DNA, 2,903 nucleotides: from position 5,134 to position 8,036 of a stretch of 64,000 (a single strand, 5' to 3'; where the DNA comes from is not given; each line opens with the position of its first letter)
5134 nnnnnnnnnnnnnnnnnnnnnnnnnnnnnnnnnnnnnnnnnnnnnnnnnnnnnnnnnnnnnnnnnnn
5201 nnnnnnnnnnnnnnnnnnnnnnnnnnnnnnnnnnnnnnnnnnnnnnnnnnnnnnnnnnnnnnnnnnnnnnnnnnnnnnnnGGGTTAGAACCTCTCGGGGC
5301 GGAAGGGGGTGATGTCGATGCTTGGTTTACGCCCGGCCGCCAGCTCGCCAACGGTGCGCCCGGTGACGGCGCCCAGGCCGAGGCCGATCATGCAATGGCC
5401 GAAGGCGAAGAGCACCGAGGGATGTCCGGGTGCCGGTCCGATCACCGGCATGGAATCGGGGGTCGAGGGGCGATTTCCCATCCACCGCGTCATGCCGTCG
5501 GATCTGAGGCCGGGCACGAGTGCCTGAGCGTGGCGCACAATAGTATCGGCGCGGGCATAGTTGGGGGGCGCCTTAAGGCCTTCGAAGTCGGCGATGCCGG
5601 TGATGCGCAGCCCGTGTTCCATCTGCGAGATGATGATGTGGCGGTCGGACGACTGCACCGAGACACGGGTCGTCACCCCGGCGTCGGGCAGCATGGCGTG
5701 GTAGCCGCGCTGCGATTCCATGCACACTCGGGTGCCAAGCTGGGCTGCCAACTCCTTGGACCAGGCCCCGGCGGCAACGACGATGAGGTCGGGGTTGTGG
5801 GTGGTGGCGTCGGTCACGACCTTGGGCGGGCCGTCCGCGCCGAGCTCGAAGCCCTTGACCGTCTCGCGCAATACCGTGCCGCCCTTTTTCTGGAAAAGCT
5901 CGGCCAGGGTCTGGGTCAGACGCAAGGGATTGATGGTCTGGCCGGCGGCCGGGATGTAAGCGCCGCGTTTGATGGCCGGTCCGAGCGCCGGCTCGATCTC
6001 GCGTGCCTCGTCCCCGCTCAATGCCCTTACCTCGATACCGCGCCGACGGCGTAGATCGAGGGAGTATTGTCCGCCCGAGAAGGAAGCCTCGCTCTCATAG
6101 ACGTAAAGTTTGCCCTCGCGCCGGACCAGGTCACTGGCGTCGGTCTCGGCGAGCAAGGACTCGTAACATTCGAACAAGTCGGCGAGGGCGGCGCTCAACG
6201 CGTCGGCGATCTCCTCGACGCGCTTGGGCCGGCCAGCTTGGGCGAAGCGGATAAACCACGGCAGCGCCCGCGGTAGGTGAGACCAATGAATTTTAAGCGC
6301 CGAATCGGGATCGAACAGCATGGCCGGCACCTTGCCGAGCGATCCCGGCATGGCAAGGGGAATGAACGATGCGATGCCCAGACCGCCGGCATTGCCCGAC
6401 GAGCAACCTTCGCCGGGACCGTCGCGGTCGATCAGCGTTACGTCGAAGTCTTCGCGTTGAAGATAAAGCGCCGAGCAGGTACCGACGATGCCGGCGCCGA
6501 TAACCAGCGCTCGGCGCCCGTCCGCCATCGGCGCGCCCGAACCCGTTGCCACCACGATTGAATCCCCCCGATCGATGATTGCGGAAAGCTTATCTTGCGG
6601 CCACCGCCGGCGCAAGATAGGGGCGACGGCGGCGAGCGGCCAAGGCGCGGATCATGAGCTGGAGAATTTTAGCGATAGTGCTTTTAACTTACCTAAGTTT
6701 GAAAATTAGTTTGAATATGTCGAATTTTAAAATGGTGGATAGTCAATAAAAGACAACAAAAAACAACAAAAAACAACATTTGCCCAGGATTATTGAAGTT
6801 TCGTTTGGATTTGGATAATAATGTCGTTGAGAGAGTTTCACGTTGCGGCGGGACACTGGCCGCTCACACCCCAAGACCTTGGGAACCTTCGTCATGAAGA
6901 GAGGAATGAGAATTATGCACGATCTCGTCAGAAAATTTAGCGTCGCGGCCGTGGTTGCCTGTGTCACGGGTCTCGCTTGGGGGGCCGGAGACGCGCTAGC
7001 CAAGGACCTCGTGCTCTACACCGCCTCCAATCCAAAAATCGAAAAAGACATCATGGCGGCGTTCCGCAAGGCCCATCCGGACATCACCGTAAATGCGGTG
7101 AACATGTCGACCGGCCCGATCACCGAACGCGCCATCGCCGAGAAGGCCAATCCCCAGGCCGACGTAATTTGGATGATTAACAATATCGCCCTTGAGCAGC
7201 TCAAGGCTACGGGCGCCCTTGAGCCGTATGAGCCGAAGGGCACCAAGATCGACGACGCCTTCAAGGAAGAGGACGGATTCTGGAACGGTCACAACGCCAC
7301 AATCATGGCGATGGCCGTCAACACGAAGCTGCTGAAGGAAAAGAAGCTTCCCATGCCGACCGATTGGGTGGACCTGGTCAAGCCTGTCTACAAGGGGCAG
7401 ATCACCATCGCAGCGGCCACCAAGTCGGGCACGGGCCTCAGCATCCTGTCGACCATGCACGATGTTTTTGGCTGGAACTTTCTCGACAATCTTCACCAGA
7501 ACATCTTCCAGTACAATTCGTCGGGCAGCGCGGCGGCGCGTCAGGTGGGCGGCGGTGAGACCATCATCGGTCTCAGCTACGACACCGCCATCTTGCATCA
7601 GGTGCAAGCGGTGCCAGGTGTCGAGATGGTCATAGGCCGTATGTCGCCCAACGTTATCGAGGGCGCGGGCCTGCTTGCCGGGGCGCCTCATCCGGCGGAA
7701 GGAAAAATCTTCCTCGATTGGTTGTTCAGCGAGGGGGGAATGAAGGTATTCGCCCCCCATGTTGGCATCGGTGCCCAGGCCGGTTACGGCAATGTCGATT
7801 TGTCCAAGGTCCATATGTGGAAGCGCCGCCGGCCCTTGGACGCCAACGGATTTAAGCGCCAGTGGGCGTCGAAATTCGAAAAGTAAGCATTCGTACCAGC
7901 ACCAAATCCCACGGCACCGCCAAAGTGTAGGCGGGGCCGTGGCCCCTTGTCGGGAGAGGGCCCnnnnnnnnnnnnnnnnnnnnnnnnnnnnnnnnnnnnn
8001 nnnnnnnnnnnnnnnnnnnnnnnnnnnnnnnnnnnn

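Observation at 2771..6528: Three tandem, translationally coupled DadA-like FAD oxidoreductase paralogs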

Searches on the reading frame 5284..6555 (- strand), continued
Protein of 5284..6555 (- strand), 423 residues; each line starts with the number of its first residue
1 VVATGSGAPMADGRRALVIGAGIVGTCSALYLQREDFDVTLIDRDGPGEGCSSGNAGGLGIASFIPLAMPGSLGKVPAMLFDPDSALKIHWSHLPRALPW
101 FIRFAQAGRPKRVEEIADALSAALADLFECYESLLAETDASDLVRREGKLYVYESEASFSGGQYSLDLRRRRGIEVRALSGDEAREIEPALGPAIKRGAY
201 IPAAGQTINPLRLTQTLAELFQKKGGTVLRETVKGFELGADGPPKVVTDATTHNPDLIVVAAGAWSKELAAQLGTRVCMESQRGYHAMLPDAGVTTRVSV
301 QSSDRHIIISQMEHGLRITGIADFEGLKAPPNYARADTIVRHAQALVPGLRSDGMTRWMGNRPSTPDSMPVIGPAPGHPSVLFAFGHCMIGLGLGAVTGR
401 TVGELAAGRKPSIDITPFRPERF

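Call 34: search_dna_similar(query=window:5284-6555:-, collection=plasmids, mode=protein, max_rows=40, max_evalue=1e-40)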
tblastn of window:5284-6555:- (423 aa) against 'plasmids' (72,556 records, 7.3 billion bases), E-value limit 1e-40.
Records with a match: 493; places in all: 550; records where one place covers at least 80% of the query: 492.
Best place of each record, by identity: <60% 493.
By first word of the organism name: Rhizobium 116; Sinorhizobium 106; Ralstonia 26; Paracoccus 21; Leisingera 17; Burkholderia 16; Sulfitobacter 14; Agrobacterium 13; Paraburkholderia 12; Roseomonas 11; and 55 more.
By predicted mobility (MOB-suite, as given by PLSDB): non-mobilizable 283; conjugative 130; mobilizable 80.
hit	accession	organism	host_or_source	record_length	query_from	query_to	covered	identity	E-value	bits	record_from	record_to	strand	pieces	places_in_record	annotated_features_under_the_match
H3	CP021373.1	Rhizobium sp. ACO-34A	Agave americana L.,cell ...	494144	1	423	100%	44.4%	3e-107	354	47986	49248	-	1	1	hypothetical protein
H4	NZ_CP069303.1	Shinella sp. PSBB067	monoisolate,Minnesota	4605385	5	423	99%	43.9%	2e-98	329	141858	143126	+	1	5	none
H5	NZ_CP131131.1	Shinella zoogloeoides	isolate,Activated charcoal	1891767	15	423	97%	43.8%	2e-97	326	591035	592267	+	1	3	none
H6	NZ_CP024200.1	Thalassospira marina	-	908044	5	423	99%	42.3%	2e-98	329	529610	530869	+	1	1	FAD-binding oxidoreductase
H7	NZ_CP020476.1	Roseovarius mucosus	Skeletonema marinoi strain RO5AC,Cell ...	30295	18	423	96%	43.2%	2e-93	315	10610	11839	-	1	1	FAD-binding oxidoreductase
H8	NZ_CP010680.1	Phaeobacter gallaeciensis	cell culture,clam larvae aquaculture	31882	18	423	96%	43.2%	2e-93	315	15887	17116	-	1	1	FAD-binding oxidoreductase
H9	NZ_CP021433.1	Yoonia vestfoldensis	Skeletonema marinoi strain RO5AC,Cell ...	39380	18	423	96%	43.2%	2e-93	315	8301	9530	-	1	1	FAD-binding oxidoreductase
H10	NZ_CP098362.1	Paracoccus sp. TOH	cell cuture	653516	12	423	97%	42.1%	5e-89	302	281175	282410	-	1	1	FAD-binding oxidoreductase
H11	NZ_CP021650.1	Acidovorax sp. T1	-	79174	17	423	96%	41.3%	2e-88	300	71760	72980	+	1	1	FAD-binding oxidoreductase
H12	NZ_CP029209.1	Nitratireductor sp. OM-1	-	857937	18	423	96%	41.4%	6e-97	325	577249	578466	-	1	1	FAD-dependent oxidoreductase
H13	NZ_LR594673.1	Variovorax sp. PBL-E5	linuron-contaminated soil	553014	28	423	94%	42.2%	1e-95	321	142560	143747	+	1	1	FAD-dependent oxidoreductase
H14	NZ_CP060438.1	Pseudooceanicola algae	whole organism,marine macroalga Fucus ...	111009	18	423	96%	41.0%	9e-88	298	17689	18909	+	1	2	FAD-dependent oxidoreductase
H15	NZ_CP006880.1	Rhizobium gallicum bv. gallicum R602sp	Phaseolus vulgaris,whole ...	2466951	9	423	98%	39.9%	7e-80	275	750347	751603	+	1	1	record has no annotation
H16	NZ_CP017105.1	Rhizobium gallicum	Phaseolus vulgaris,Whole ...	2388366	9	423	98%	39.7%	1e-79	275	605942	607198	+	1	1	none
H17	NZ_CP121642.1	Rhizobium sp. CC1099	Onobrychis viciifolia,cell culture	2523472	9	423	98%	39.7%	1e-79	275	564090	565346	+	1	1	none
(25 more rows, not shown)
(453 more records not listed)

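Call 46: find_encoding_contigs(protein=P0097, flank=10000, max_places=1)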
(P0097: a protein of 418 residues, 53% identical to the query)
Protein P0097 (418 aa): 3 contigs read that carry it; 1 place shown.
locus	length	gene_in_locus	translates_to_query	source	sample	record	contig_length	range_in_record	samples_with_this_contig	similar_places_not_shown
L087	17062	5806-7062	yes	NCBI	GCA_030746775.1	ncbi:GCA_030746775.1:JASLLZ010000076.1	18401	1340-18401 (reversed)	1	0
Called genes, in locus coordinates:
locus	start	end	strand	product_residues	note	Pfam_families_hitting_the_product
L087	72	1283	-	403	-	PF02515:CoA_transf_3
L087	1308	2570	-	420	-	PF01266:DAO, PF13450:NAD_binding_8 (faint)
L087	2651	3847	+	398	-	PF00890:FAD_binding_2 (weak), PF01266:DAO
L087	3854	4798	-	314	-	PF00701:DHDPS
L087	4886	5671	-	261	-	-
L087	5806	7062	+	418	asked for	PF01266:DAO, PF13450:NAD_binding_8 (faint)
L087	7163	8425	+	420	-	PF00890:FAD_binding_2 (weak), PF01266:DAO, PF05834:Lycopene_cycl (faint), PF07992:Pyr_redox_2 (faint), PF13450:NAD_binding_8 (weak)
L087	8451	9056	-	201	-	PF01292:Ni_hydr_CYTB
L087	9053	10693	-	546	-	PF14537:Cytochrom_c3_2 (faint), PF22113:Mtrc-MtrF_II-IV_dom (faint), PF14522:Cytochrome_C7 (faint), PF11783:Cytochrome_cB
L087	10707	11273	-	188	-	PF00027:cNMP_binding, PF13545:HTH_Crp_2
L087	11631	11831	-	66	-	-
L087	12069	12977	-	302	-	PF00892:EamA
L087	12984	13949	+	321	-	PF00135:COesterase (faint), PF20434:BD-FAE, PF07859:Abhydrolase_3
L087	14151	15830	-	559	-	PF00512:HisKA, PF02518:HATPase_c, PF00072:Response_reg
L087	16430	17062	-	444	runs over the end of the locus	PF01235:Na_Ala_symp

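Call 47: find_encoding_contigs(protein=P0060, flank=8000, max_places=1)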
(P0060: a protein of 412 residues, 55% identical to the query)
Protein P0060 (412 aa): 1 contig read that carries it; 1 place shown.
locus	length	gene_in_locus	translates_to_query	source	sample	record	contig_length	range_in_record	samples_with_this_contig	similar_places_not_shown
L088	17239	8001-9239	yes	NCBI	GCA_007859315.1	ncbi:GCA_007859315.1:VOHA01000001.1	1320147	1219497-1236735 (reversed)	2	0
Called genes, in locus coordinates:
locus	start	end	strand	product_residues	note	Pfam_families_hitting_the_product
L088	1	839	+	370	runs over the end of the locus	PF03446:NAD_binding_2, PF03807:F420_oxidored (weak), PF14833:NAD_binding_11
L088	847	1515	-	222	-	PF12802:MarR_2 (weak), PF12840:HTH_20 (weak), PF03551:PadR (weak)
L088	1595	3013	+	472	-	PF07690:MFS_1, PF00083:Sugar_tr, PF07690:MFS_1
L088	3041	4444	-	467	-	PF12146:Hydrolase_4, PF00561:Abhydrolase_1, PF12697:Abhydrolase_6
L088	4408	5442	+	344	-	PF13531:SBP_bac_11, PF01547:SBP_bac_1, PF13416:SBP_bac_8, PF13343:SBP_bac_6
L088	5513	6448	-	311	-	PF00296:Bac_luciferase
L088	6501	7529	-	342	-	PF02826:2-Hacid_dh_C, PF03446:NAD_binding_2, PF03807:F420_oxidored (weak), PF14833:NAD_binding_11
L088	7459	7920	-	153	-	PF00583:Acetyltransf_1, PF13673:Acetyltransf_10 (weak), PF13508:Acetyltransf_7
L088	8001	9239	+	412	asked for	PF01266:DAO, PF03486:HI0933_like (faint), PF07992:Pyr_redox_2 (faint), PF13454:NAD_binding_9 (faint)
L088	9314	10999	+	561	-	PF00528:BPD_transp_1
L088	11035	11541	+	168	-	-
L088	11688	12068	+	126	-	PF00072:Response_reg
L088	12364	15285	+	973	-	PF00332:Glyco_hydro_17 (weak), PF00535:Glycos_transf_2, PF13506:Glyco_transf_21, PF13641:Glyco_tranf_2_3, PF13632:Glyco_trans_2_3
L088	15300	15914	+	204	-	PF13649:Methyltransf_25 (weak)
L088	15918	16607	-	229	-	PF01965:DJ-1_PfpI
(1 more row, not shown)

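Call 48: find_encoding_contigs(protein=P0035, flank=8000, max_places=1)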
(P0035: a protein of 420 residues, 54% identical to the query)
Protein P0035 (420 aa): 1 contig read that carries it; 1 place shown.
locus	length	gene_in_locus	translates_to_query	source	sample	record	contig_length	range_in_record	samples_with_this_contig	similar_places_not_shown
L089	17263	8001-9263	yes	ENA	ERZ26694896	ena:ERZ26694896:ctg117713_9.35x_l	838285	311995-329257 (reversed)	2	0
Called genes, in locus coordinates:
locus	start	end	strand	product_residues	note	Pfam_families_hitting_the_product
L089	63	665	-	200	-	-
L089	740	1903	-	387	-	PF04339:FemAB_like, PF13480:Acetyltransf_6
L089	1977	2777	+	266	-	PF01738:DLH (weak)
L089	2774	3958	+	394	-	PF01266:DAO, PF07992:Pyr_redox_2 (faint), PF13738:Pyr_redox_3 (faint)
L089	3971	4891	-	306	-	PF00701:DHDPS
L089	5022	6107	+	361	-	-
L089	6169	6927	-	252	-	PF00106:adh_short, PF08659:KR (weak), PF13561:adh_short_C2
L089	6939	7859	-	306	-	PF00701:DHDPS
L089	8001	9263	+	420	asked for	PF01266:DAO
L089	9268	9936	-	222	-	PF00072:Response_reg, PF00196:GerE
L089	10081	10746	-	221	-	PF00072:Response_reg, PF00196:GerE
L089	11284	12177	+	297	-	PF00989:PAS (faint), PF08448:PAS_4, PF13188:PAS_8 (faint), PF13426:PAS_9 (faint), PF08448:PAS_4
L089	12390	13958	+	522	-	PF08448:PAS_4, PF00989:PAS, PF08448:PAS_4, PF13188:PAS_8 (weak), PF24820:Diguanyl_cycl_sensor (weak), PF13426:PAS_9, PF00512:HisKA, PF02518:HATPase_c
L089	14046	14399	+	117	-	PF05071:NDUFA12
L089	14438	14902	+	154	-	PF02470:MlaD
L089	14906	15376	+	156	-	PF02470:MlaD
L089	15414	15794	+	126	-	PF09923:DUF2155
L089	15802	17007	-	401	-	PF00070:Pyr_redox (faint), PF01266:DAO (weak), PF01494:FAD_binding_3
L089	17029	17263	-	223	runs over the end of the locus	PF06267:DUF1028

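Call 57: find_encoding_contigs(protein=P0001, flank=10000, max_places=2)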
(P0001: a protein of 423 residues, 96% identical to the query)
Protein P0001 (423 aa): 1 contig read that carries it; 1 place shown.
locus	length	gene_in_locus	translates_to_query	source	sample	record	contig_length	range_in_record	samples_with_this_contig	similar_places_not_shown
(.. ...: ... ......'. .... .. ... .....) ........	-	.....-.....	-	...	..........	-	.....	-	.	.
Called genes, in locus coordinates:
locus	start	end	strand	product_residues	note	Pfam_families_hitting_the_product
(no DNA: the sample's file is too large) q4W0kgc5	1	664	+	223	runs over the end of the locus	PF02674:Colicin_V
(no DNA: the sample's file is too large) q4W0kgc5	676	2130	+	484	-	PF13522:GATase_6, PF13537:GATase_7, PF00156:Pribosyltran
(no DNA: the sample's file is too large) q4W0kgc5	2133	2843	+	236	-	PF23441:SDR (weak), PF00106:adh_short, PF01370:Epimerase (faint), PF08659:KR, PF13561:adh_short_C2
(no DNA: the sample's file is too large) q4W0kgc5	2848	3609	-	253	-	PF08220:HTH_DeoR, PF08279:HTH_11 (weak), PF00455:DeoRC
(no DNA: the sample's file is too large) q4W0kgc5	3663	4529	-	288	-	PF01261:AP_endonuc_2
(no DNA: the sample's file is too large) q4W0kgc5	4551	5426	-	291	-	PF01261:AP_endonuc_2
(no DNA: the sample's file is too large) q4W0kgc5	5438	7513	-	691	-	PF00528:BPD_transp_1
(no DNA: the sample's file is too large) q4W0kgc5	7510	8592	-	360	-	PF00005:ABC_tran, PF13304:AAA_21 (faint), PF08402:TOBE_2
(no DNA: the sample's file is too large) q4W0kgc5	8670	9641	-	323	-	PF01547:SBP_bac_1, PF13531:SBP_bac_11, PF13343:SBP_bac_6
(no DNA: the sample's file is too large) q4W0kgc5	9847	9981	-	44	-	-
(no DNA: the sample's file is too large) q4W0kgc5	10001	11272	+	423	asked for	PF01266:DAO, PF13450:NAD_binding_8 (faint)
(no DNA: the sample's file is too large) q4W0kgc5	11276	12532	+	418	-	PF01266:DAO, PF13450:NAD_binding_8 (weak)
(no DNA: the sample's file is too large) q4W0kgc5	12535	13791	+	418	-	PF01266:DAO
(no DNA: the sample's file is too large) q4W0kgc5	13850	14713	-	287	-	PF00892:EamA (weak)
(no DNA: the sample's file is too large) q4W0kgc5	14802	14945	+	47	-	-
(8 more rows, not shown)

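Call 64: predict_structure(alignment_id=A1)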
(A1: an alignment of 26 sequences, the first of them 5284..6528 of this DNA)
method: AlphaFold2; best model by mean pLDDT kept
length: 414 residues; sequences in the alignment: 26
mean_pLDDT: 91.3   pTM: 0.91
mean pLDDT of the five models: 91.3, 90.7, 90.7, 90.2, 87.8
residues with pLDDT >= 90: 296; 70-90: 106; 50-70: 10; < 50: 2
segments of 3 or more residues with pLDDT < 50: none
pLDDT, mean of each block of 10 residues (from residue 1): 77 96 97 93 85 88 87 88 87 90 95 94 93 93 97 95 97 98 97 94 96 98 87 78 94 85 75 90 94 95 95 87 94 97 95 84 89 90 94 96 94 81
secondary structure, 60 per line:
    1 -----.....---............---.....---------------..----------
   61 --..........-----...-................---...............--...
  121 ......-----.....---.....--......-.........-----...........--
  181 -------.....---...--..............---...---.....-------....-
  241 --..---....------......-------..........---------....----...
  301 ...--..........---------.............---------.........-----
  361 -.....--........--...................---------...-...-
elements in order: E6-10 H14-25 E29-33 H63-72 E78-80 H82-97 H101-115 H118-126 E140-144 H147-152 H154-162 E168-171 H172-178 E188-192 E196-198 H201-214 E218-220 E224-228 E236-239 E248-251 H258-263 E271-280 E290-293 E298-303 E306-315 H325-337 E347-355 E362-366 E369-376 H379-397

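Call 67: fold_search(model_id=the predicted structure, library=pdb)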
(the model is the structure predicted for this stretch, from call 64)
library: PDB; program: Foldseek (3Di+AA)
matches with E <= 10: 1973; with E <= 0.001: 932
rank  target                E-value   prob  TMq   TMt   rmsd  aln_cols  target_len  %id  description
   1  4ysh_B                1.6e-28  1.00  0.76  0.84   5.9       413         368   21  Crystal structure of glycine oxidase from Geobacillus kaustophilus (released 2016-03-23)
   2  6j38_B                1.3e-27  1.00  0.74  0.85   4.2       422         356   21  Crystal structure of CmiS2 (released 2019-06-12)
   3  4ysh_A                1.8e-27  1.00  0.76  0.85   5.9       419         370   21  Crystal structure of glycine oxidase from Geobacillus kaustophilus (released 2016-03-23)
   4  6j38_A                4.2e-27  1.00  0.74  0.83   5.1       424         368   21  Crystal structure of CmiS2 (released 2019-06-12)
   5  6j39_B                4.8e-27  1.00  0.73  0.84   4.6       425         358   21  Crystal structure of CmiS2 with inhibitor (released 2019-06-12)
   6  3if9_C                5.4e-27  1.00  0.72  0.82   4.9       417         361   20  Crystal structure of Glycine Oxidase G51S/A54R/H244A mutant in complex with inhibitor glycolate (released 2009-10-27)
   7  7cyx_A                7.3e-27  1.00  0.73  0.82   4.4       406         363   17  Crystal strcuture of Glycine oxidase from Bacillus cereus ATCC 14579 (released 2020-10-14)
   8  1ng3_A                2.4e-26  1.00  0.71  0.80   5.2       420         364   20  Complex of ThiO (glycine oxidase) with acetyl-glycine (released 2003-04-08)
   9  1ryi_A                3.7e-26  1.00  0.72  0.82   5.0       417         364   20  STRUCTURE OF GLYCINE OXIDASE WITH BOUND INHIBITOR GLYCOLATE (released 2005-02-22)
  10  3if9_B                4.2e-26  1.00  0.73  0.82   3.9       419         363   20  Crystal structure of Glycine Oxidase G51S/A54R/H244A mutant in complex with inhibitor glycolate (released 2009-10-27)
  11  1y56_B                5.3e-26  1.00  0.76  0.83   4.5       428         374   20  Crystal structure of L-proline dehydrogenase from P.horikoshii (released 2005-07-26)
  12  3if9_A                5.7e-26  1.00  0.72  0.81   5.2       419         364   20  Crystal structure of Glycine Oxidase G51S/A54R/H244A mutant in complex with inhibitor glycolate (released 2009-10-27)
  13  3if9_D                6.8e-26  1.00  0.73  0.82   5.2       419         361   20  Crystal structure of Glycine Oxidase G51S/A54R/H244A mutant in complex with inhibitor glycolate (released 2009-10-27)
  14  7cyx_B                6.8e-26  1.00  0.72  0.82   5.6       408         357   17  Crystal strcuture of Glycine oxidase from Bacillus cereus ATCC 14579 (released 2020-10-14)
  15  6pxs_C                7.7e-26  1.00  0.72  0.80   5.1       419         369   20  Crystal structure of iminodiacetate oxidase (IdaA) from Chelativorans sp. BNC1 (released 2019-10-16)
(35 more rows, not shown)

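Call 69: find_related_loci(query=window:5284-6555:-, collection=metagenome_contigs, flank=10000)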
Query window:5284-6555:- (423 aa) in metagenome_contigs; peptide patterns used: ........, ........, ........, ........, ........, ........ (x = any residue, [..] = any of these).
174 stretches matched a pattern; 4 encode a relative of the query (tblastn E <= 1e-3); 4 distinct loci.
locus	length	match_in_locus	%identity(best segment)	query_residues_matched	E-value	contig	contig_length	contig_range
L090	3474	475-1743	85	1-423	0e+0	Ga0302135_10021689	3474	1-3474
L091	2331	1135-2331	85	1-399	0e+0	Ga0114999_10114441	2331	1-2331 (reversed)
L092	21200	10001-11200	29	28-423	8e-50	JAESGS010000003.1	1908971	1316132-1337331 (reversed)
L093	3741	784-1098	31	175-277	5e-10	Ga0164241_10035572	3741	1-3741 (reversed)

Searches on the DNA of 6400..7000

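Call 36: search_rna_families(source=window, start=6400, end=7000, threshold=evalue, max_evalue=1)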
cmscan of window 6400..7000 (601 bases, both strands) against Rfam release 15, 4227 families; matches with E-value up to 1: 1.
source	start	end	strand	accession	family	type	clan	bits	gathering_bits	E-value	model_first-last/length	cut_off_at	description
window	6609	6732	+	RF00060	HgcE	Gene; snRNA; snoRNA; HACA-box;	-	16.9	50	0.4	1-130/130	no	HgcE RNA (Pab105)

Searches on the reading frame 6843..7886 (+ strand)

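Call 11: search_protein_families(library=pfam, proteins=[window:6843-7886:+])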
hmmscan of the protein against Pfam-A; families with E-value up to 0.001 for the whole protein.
window:6843-7886:+ (347 aa): 3 families
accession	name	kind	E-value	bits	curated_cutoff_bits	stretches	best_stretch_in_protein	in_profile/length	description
PF01547.30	SBP_bac_1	-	1.1e-19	72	26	1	66-300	10-306/307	Bacterial extracellular solute-binding protein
PF13531.11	SBP_bac_11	-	3.2e-14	53.7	25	1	64-304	10-222/227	Bacterial extracellular solute-binding protein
PF13343.11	SBP_bac_6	-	1.5e-13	51.2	24.6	1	104-255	2-167/245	Bacterial extracellular solute-binding protein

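Call 15: search_protein_families(library=ncbifam, proteins=[window:6843-7886:+], max_evalue=0.00001)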
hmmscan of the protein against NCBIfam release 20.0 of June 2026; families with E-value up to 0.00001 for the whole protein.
window:6843-7886:+ (347 aa): 4 families
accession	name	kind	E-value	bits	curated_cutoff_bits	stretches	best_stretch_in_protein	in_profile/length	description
TIGR03261.1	phnS2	equivalog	4.4e-52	177.2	392.75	1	44-308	11-284/334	putative 2-aminoethylphosphonate ABC transporter substrate-binding protein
NF011620.1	PRK15046.1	equivalog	6.1e-23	81.1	310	1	35-302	6-280/334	2-aminoethylphosphonate ABC transporter substrate-binding protein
TIGR03227.1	PhnS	equivalog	3e-20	72.4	395.3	1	29-220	12-201/360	2-aminoethylphosphonate ABC transporter substrate-binding protein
TIGR01254.1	sfuA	subfamily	2.1e-14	53.5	93.4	1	58-297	7-253/306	thiamine ABC transporter substrate-binding protein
